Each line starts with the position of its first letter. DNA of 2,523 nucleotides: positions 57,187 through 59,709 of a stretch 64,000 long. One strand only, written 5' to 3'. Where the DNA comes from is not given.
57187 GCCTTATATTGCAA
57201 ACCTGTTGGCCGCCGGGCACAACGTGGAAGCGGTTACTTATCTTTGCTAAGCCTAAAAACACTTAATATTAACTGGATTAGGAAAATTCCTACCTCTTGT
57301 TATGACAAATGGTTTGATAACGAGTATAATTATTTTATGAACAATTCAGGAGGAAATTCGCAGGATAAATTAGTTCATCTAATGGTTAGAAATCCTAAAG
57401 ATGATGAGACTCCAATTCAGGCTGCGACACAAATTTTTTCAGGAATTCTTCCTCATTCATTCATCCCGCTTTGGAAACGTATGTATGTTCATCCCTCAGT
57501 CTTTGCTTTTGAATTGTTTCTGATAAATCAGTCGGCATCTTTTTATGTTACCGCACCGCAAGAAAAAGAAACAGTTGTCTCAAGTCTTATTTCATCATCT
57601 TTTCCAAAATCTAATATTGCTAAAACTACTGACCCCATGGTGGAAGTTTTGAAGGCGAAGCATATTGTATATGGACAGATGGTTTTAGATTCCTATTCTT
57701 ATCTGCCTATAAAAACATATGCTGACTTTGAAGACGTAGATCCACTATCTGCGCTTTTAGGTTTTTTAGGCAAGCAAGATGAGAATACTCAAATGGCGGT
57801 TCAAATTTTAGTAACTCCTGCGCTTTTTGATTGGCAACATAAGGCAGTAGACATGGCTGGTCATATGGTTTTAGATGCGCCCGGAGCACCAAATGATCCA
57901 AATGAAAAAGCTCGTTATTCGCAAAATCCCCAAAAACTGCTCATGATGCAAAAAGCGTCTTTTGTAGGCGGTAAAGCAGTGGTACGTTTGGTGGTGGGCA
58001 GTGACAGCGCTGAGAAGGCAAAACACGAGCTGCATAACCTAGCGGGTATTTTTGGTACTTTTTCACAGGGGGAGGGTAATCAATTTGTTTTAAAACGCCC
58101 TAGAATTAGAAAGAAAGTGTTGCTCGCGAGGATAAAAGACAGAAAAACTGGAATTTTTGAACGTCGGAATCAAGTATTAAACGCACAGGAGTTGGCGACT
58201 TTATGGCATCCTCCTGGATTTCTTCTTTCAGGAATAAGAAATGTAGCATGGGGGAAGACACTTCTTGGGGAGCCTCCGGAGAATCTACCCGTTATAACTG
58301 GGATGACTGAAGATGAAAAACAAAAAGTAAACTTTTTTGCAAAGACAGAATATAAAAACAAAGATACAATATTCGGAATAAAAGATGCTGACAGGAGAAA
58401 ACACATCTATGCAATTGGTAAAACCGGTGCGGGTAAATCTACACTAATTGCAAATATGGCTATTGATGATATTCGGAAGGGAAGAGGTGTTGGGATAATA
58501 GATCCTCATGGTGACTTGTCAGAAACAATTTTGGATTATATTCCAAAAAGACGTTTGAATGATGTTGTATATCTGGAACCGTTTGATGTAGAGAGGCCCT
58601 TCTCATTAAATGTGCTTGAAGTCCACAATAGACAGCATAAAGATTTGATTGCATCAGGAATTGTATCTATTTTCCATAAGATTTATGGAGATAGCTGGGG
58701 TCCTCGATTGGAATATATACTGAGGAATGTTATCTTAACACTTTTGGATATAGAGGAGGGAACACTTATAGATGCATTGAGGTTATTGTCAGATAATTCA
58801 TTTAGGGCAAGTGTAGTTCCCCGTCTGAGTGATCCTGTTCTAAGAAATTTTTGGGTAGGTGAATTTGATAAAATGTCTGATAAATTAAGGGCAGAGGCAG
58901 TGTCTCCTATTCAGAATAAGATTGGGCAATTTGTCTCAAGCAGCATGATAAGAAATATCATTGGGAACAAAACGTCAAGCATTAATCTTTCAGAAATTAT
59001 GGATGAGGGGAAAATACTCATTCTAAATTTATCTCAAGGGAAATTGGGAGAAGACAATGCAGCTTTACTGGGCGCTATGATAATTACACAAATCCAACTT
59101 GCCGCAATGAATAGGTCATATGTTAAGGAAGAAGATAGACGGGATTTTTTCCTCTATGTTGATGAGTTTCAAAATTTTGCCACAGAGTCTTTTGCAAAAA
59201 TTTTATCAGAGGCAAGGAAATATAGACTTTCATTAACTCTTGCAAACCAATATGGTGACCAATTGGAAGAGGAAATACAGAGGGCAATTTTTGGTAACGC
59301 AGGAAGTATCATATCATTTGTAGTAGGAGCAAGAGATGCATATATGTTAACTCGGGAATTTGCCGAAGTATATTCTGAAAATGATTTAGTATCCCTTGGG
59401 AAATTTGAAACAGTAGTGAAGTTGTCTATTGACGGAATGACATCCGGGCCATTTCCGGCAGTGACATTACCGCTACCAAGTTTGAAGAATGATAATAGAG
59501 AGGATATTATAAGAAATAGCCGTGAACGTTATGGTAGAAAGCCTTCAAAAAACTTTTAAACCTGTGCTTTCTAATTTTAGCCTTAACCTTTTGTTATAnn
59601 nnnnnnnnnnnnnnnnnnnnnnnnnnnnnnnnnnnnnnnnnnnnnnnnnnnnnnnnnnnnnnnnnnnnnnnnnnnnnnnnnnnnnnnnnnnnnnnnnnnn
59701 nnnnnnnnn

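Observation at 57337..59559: HerA/VirB4-superfamily ATPase lacking TM segments and lacking any adjacent nuclease/secretion partners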

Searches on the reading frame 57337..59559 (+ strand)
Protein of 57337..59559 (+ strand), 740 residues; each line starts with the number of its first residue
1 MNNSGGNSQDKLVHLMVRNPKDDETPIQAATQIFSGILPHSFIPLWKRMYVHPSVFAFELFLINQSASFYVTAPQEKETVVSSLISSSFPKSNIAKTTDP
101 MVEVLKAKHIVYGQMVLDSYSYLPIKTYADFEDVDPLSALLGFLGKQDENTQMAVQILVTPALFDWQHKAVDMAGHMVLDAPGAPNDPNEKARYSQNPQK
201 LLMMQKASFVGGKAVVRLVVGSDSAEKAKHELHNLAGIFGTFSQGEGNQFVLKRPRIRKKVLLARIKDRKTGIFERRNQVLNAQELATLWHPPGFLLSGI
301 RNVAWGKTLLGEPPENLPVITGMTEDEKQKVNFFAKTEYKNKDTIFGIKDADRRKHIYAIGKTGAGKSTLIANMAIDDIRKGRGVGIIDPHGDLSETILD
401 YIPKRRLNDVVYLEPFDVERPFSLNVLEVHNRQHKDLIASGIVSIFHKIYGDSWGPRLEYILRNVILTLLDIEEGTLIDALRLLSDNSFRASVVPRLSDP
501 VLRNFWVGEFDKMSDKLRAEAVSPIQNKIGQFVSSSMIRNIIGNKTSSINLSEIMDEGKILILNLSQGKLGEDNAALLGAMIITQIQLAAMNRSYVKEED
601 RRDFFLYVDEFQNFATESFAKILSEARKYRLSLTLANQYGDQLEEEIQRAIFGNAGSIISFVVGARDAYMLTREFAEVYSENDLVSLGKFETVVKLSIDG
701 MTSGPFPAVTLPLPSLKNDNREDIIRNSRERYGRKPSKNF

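Call 3: search_protein_families(library=pfam, proteins=[window:57337-59559:+], max_evalue=1)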
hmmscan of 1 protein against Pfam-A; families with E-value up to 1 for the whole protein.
window:57337-59559:+ (740 aa): 11 families
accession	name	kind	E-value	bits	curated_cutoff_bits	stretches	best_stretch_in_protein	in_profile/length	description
PF10412.15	TrwB_AAD_bind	-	6e-08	32.4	20.5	1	353-645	14-288/387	Type IV secretion-system coupling protein DNA-binding domain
PF01935.23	DUF87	-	5.8e-06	27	23.2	1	354-570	23-204/220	Helicase HerA, central domain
PF02534.20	T4SS-DNA_transf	-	6.3e-05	22.4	20.1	1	334-425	32-112/468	Type IV secretory system Conjugative DNA transfer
PF12696.13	TraG-D_C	-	0.00021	21.7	22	1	606-662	4-65/126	TraM recognition site of TraD and TraG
PF25199.1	nSTAND_NTPase5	-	0.00079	19.7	34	1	349-405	36-93/145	Novel STAND NTPase 5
PF13401.12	AAA_22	-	0.004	17.9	27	1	353-374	4-25/130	AAA domain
PF01656.29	CbiA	-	0.033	14.6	25.4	1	359-438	4-54/125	CobQ/CobB/MinD/ParA nucleotide binding domain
PF13555.12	AAA_29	-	0.078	13.2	27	1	356-372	24-41/61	P-loop containing region of AAA domain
PF03193.22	RsgA_GTPase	-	0.1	12.8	30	1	336-375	88-127/174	RsgA GTPase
PF10609.15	ParA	-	0.11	12.3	27.1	1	360-389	10-39/246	NUBPL iron-transfer P-loop NTPase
PF03308.22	MeaB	-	0.13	11.7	23.1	1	351-390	30-71/273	Methylmalonyl Co-A mutase-associated GTPase MeaB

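Call 4: search_protein_families(library=ncbifam, proteins=[window:57337-59559:+], max_evalue=1)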
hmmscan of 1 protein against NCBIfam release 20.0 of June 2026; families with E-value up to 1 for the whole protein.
window:57337-59559:+ (740 aa): 21 families
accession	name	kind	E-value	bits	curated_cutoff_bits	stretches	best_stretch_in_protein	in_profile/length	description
NF053655.1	CedD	equivalog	2.6e-09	36.3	600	2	341-416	208-282/527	DNA-translocating ATPase CedD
NF045973.1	conju_CD1115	equivalog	1e-08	34.5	250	2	516-664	209-358/442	VirD4-like conjugal transfer protein, CD1115 family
TIGR03743.1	SXT_TraD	subfamily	1.5e-07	30.3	366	2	351-393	172-214/636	conjugative transfer system coupling protein TraD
NF033849.1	ser_rich_anae_1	subfamily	2e-07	28.8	650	1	279-643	693-1074/1163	serine-rich protein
TIGR03754.1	conj_TOL_TraD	equivalog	0.00043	18.9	647.55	1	347-394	173-220/643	type IV conjugative transfer system coupling protein TraD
NF040819.1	helicase_HerA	equivalog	0.0007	18.2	970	1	355-398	157-201/561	DNA double-strand break repair helicase HerA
NF045975.1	VirB4_plasma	equivalog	0.0023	15.7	590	1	352-392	512-553/894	Mbov_0397 family ICE element conjugal transfer ATPase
NF041326.1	Bacteroid_MobC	subfamily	0.0036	15.7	900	1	598-695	452-553/655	conjugal transfer protein MobC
NF041017.1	DNA_import_CedB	equivalog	0.014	14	700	1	337-409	258-332/590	DNA import protein CedB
TIGR00750.1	lao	equivalog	0.02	14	240.75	1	355-390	35-72/300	methylmalonyl Co-A mutase-associated GTPase MeaB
TIGR02237.1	recomb_radB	equivalog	0.026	14.4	172.4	1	360-438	18-93/210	DNA repair and recombination protein RadB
TIGR03597.1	GTPase_YqeH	equivalog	0.026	13.7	297.4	1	337-374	138-175/361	ribosome biogenesis GTPase YqeH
NF041447.1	TrbC_conju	equivalog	0.028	12.8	800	1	351-390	126-165/685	F-type conjugative transfer protein TrbC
TIGR02746.1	TraC-F-type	equivalog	0.042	11.7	567.05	1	357-389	433-465/800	type IV secretion system protein TraC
NF002981.0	PRK03695.1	equivalog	0.046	13.1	281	1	354-375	26-47/253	vitamin B12 ABC transporter ATP-binding protein BtuD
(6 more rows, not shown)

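Call 7: search_solved_structures(query=window:57337-59559:+, max_evalue=1, show_alignments=2)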
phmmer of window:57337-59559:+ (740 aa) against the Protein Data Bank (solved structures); distinct sequences matched with E-value up to 1: 5.
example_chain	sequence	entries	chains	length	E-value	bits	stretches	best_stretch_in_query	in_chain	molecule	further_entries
1gl6_A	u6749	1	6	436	0.00072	21.3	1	349-395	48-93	ATPASE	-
1e9r_A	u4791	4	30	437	0.00072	21.3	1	349-395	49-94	CONJUGAL TRANSFER PROTEIN TRWB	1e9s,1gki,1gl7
6sz9_A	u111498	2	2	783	0.43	12.1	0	331-395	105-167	IcmO (DotL)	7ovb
5dn7_A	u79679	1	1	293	0.5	11.9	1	511-609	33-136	Protein FAM179B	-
2ph1_A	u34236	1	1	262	0.86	11.1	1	359-390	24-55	Nucleotide-binding protein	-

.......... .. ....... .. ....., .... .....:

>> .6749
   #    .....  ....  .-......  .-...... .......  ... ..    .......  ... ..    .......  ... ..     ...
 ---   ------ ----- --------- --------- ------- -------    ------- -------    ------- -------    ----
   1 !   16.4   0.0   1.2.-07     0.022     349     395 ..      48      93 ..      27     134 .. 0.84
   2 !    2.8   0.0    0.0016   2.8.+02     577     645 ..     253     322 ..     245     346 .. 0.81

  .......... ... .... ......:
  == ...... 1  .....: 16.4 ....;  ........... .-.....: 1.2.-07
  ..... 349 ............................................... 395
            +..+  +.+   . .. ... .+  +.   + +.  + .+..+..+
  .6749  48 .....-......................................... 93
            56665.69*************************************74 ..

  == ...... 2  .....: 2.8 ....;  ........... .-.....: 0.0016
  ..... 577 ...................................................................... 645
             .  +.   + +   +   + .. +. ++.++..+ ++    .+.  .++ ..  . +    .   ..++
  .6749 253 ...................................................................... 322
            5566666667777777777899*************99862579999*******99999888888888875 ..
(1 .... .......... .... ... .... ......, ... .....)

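Call 9: find_homologous_proteins(query=window:57337-59559:+, max_evalue=0.00001)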
Query window:57337-59559:+ (740 aa): 2701 proteins with E <= 0.00001 among 8000 candidates; the best 120 are listed.
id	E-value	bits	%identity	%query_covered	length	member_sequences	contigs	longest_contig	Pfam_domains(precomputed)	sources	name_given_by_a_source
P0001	0.0e+0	1595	95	100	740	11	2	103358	PF26449.1,PF10412.16,PF01935.24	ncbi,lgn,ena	-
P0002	0.0e+0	1450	87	98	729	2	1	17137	PF26449.1,PF10412.16,PF01935.24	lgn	-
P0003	0.0e+0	1430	85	98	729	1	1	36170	PF26449.1,PF10412.16,PF01935.24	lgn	-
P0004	0.0e+0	1425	86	98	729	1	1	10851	PF26449.1,PF10412.16,PF01935.24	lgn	-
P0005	0.0e+0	1421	85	98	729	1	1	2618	PF26449.1,PF10412.16,PF01935.24,PF12696.14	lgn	-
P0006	0.0e+0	1420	84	99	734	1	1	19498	PF26449.1,PF10412.16,PF01935.24,PF12696.14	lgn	-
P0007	0.0e+0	1408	84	98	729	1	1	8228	PF26449.1,PF10412.16,PF01935.24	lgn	-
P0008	0.0e+0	1390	83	98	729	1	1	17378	PF26449.1,PF10412.16,PF01935.24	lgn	-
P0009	0.0e+0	1386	82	98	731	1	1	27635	PF26449.1,PF10412.16,PF01935.24,PF12696.14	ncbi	ncbi:MAG: type IV secretory system conjugative DNA transfer family protein [Candidatus Levyibacterio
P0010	0.0e+0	1385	84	98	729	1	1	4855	PF26449.1,PF10412.16,PF01935.24,PF12696.14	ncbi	-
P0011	0.0e+0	1381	83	98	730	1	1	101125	PF26449.1,PF10412.16,PF01935.24,PF02534.21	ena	-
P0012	0.0e+0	1380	82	98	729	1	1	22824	PF26449.1,PF10412.16,PF01935.24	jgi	jgi:hypothetical protein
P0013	0.0e+0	1379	83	98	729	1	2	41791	PF26449.1,PF10412.16,PF01935.24,PF12696.14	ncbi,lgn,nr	ncbi:MAG: type IV secretion system DNA-binding domain-containing protein [Candidatus Levybacteria ba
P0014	0.0e+0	1375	83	97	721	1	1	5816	PF26449.1,PF10412.16,PF01935.24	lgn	-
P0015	0.0e+0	1375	83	98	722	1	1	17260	PF26449.1,PF10412.16,PF01935.24,PF12696.14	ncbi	-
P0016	0.0e+0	1353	80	98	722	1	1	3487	PF26449.1,PF10412.16,PF01935.24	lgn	-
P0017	0.0e+0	1348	81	98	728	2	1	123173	PF26449.1,PF10412.16,PF01935.24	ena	-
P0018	0.0e+0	1341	81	97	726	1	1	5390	PF26449.1,PF10412.16,PF01935.24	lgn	-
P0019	0.0e+0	1325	78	98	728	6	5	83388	PF26449.1,PF10412.16,PF01935.24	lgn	-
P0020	0.0e+0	1323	84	93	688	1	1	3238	PF26449.1,PF10412.16,PF01935.24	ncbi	ncbi:MAG: type IV secretory system conjugative DNA transfer family protein, partial [Candidatus Levy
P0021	0.0e+0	1323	79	98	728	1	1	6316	PF26449.1,PF10412.16,PF01935.24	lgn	-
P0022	0.0e+0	1323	78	98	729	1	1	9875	PF26449.1,PF10412.16,PF01935.24,PF12696.14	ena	-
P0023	0.0e+0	1308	78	98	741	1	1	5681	PF26449.1,PF10412.16,PF01935.24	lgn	-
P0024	0.0e+0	1304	77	98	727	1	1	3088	PF26449.1,PF10412.16,PF01935.24,PF12696.14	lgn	-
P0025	0.0e+0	1272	76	98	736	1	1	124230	PF26449.1,PF10412.16,PF01935.24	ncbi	-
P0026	0.0e+0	1260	75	98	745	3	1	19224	PF26449.1,PF10412.16,PF01935.24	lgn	-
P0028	0.0e+0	1245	75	98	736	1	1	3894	PF26449.1,PF10412.16,PF01935.24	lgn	-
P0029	0.0e+0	1243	73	98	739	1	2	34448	PF26449.1,PF10412.16,PF01935.24,PF12696.14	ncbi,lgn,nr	ncbi:MAG TPA: type IV secretion system DNA-binding domain-containing protein [Patescibacteria group 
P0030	0.0e+0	1242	74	98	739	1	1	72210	PF26449.1,PF10412.16,PF01935.24,PF02534.21,PF12696.14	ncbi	-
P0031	0.0e+0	1240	74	98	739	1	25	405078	PF26449.1,PF10412.16,PF01935.24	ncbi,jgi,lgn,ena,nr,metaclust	ncbi:MAG: hypothetical protein A3C30_03330 [Candidatus Levybacteria bacterium RIFCSPHIGHO2_02_FULL_4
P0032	0.0e+0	1238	74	98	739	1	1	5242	PF26449.1,PF10412.16,PF01935.24,PF02534.21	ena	-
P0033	0.0e+0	1234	73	98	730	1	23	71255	PF26449.1,PF10412.16,PF01935.24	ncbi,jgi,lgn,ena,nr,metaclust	ncbi:MAG: hypothetical protein COX79_03885 [Candidatus Levybacteria bacterium CG_4_10_14_0_2_um_filt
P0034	0.0e+0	1231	74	98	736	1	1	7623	PF26449.1,PF10412.16,PF01935.24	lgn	-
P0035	0.0e+0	1230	74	98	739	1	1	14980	PF26449.1,PF10412.16,PF01935.24,PF02534.21,PF12696.14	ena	-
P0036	0.0e+0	1228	74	98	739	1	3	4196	PF26449.1,PF10412.16,PF01935.24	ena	-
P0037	0.0e+0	1228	74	98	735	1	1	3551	PF26449.1,PF10412.16,PF01935.24,PF02534.21,PF12696.14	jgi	-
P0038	0.0e+0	1228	74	98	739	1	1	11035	PF26449.1,PF10412.16,PF01935.24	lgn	-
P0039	0.0e+0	1227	74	98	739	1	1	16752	PF26449.1,PF10412.16,PF01935.24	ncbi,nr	ncbi:MAG: type IV secretion system DNA-binding domain-containing protein [Candidatus Levybacteria ba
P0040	0.0e+0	1225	73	98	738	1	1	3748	PF26449.1,PF10412.16,PF01935.24,PF12696.14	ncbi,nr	ncbi:MAG: type IV secretion system DNA-binding domain-containing protein [Chlamydiota bacterium]|nr:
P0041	0.0e+0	1224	74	98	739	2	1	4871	PF26449.1,PF10412.16,PF01935.24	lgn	-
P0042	0.0e+0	1217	73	98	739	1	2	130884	PF26449.1,PF10412.16,PF01935.24,PF02534.21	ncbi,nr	ncbi:MAG TPA: type IV secretion system DNA-binding domain-containing protein [Patescibacteria group 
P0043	0.0e+0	1217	73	98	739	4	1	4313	PF26449.1,PF10412.16,PF01935.24,PF02534.21,PF12696.14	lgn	-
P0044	0.0e+0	1216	72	98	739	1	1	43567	PF26449.1,PF10412.16,PF01935.24,PF12696.14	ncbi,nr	ncbi:MAG TPA: type IV secretion system DNA-binding domain-containing protein [Patescibacteria group 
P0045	0.0e+0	1215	73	98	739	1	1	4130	PF26449.1,PF10412.16,PF01935.24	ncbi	-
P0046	0.0e+0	1215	73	98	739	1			PF26449.1,PF10412.16,PF01935.24,PF12696.14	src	-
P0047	0.0e+0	1214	72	98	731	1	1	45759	PF26449.1,PF10412.16,PF01935.24,PF02534.21,PF12696.14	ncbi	-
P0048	0.0e+0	1211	72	98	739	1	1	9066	PF26449.1,PF10412.16,PF01935.24,PF02534.21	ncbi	-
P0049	0.0e+0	1207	73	98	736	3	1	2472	PF26449.1,PF10412.16,PF01935.24,PF02534.21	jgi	-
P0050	0.0e+0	1207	73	98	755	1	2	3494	PF26449.1,PF10412.16,PF01935.24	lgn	-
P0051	0.0e+0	1206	73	98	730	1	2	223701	PF26449.1,PF10412.16,PF01935.24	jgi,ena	-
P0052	0.0e+0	1204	72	98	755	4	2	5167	PF26449.1,PF10412.16,PF01935.24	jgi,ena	-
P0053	0.0e+0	1202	72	98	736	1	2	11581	PF26449.1,PF10412.16,PF01935.24,PF02534.21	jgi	jgi:hypothetical protein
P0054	0.0e+0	1200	72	98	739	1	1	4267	PF26449.1,PF10412.16,PF01935.24,PF02534.21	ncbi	-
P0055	0.0e+0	1198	71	98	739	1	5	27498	PF26449.1,PF10412.16,PF01935.24,PF02534.21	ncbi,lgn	-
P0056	0.0e+0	1194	71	98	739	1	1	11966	PF26449.1,PF10412.16,PF01935.24,PF02534.21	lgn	-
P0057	0.0e+0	1191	72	98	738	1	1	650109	PF26449.1,PF10412.16,PF01935.24,PF02534.21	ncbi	-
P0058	0.0e+0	1191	71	98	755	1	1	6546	PF26449.1,PF10412.16,PF01935.24,PF12696.14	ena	-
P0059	0.0e+0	1189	71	98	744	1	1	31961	PF26449.1,PF10412.16,PF01935.24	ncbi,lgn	-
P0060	0.0e+0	1188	71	98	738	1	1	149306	PF26449.1,PF10412.16,PF01935.24,PF02534.21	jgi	jgi:hypothetical protein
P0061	0.0e+0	1187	71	98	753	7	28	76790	PF26449.1,PF10412.16,PF01935.24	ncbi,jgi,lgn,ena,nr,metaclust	ncbi:MAG: hypothetical protein A3C27_03705 [Candidatus Levybacteria bacterium RIFCSPHIGHO2_02_FULL_3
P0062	0.0e+0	1179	71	98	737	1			PF26449.1,PF10412.16,PF01935.24,PF02534.21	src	-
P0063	0.0e+0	1172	72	98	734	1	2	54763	PF26449.1,PF10412.16,PF01935.24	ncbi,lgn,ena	-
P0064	0.0e+0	1170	70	98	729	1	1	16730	PF26449.1,PF10412.16,PF01935.24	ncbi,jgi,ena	-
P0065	0.0e+0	1169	71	98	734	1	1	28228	PF26449.1,PF10412.16,PF01935.24,PF12696.14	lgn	-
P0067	0.0e+0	1165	72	98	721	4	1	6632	PF26449.1,PF10412.16,PF01935.24,PF02534.21,PF12696.14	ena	-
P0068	0.0e+0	1157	70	98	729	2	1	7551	PF26449.1,PF10412.16,PF01935.24,PF02534.21,PF12696.14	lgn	-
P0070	0.0e+0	1151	71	98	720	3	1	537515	PF26449.1,PF10412.16,PF01935.24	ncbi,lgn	-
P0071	0.0e+0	1150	70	98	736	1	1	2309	PF26449.1,PF10412.16,PF01935.24,PF12696.14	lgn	-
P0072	0.0e+0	1150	68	98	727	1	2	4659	PF26449.1,PF10412.16,PF01935.24,PF02534.21,PF12696.14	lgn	-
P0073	0.0e+0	1149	69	98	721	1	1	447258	PF26449.1,PF10412.16,PF01935.24,PF02534.21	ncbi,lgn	-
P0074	0.0e+0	1148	70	98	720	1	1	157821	PF26449.1,PF10412.16,PF01935.24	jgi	jgi:hypothetical protein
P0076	0.0e+0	1144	69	98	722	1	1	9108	PF26449.1,PF10412.16,PF01935.24,PF02534.21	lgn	-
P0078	0.0e+0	1142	69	98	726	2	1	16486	PF26449.1,PF10412.16,PF01935.24,PF02534.21,PF12696.14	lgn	-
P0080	0.0e+0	1137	69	98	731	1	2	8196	PF26449.1,PF10412.16,PF02534.21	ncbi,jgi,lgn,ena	-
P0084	0.0e+0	1136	70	98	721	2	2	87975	PF26449.1,PF10412.16,PF01935.24,PF02534.21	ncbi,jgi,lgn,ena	-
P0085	0.0e+0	1136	71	98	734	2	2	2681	PF26449.1,PF10412.16,PF01935.24,PF12696.14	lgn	-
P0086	0.0e+0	1135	69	98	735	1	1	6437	PF26449.1,PF10412.16,PF01935.24,PF02534.21,PF12696.14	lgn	-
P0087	0.0e+0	1134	70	98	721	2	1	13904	PF26449.1,PF10412.16,PF01935.24,PF02534.21,PF12696.14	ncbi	-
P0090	0.0e+0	1132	70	98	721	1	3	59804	PF26449.1,PF10412.16,PF01935.24,PF02534.21,PF12696.14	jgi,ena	-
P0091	0.0e+0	1132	69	98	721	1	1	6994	PF26449.1,PF10412.16,PF01935.24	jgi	-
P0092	0.0e+0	1132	70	98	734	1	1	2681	PF26449.1,PF10412.16,PF01935.24,PF12696.14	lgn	-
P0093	0.0e+0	1131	70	98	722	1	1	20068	PF26449.1,PF10412.16,PF01935.24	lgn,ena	-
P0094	0.0e+0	1131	69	98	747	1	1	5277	PF26449.1,PF10412.16,PF01935.24,PF02534.21,PF12696.14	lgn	-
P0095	0.0e+0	1131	69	98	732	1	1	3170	PF26449.1,PF10412.16,PF01935.24,PF02534.21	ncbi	-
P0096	0.0e+0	1131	69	98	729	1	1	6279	PF26449.1,PF10412.16,PF01935.24,PF02534.21,PF12696.14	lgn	-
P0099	0.0e+0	1129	69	98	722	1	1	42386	PF26449.1,PF10412.16,PF01935.24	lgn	-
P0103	0.0e+0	1128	68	98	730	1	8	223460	PF10412.16,PF01935.24,PF02534.21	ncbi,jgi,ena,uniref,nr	ncbi:hypothetical protein A2954_04590 [Candidatus Roizmanbacteria bacterium RIFCSPLOWO2_01_FULL_37_1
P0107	0.0e+0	1127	69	98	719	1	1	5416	PF26449.1,PF10412.16,PF01935.24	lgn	-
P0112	0.0e+0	1126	69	97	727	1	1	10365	PF26449.1,PF10412.16,PF01935.24,PF02534.21,PF12696.14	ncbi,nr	ncbi:MAG: type IV secretion system DNA-binding domain-containing protein, partial [Candidatus Levyba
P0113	0.0e+0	1126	68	98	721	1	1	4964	PF26449.1,PF10412.16,PF01935.24,PF02534.21,PF12696.14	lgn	-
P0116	0.0e+0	1125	68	98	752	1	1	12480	PF26449.1,PF10412.16,PF01935.24,PF12696.14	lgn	-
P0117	0.0e+0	1125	69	98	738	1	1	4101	PF26449.1,PF10412.16,PF01935.24,PF02534.21,PF12696.14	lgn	-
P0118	0.0e+0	1124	69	97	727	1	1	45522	PF26449.1,PF10412.16,PF01935.24,PF12696.14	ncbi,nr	ncbi:MAG: type IV secretion system DNA-binding domain-containing protein [Candidatus Levybacteria ba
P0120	0.0e+0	1123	68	98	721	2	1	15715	PF26449.1,PF10412.16,PF01935.24,PF02534.21,PF12696.14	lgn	-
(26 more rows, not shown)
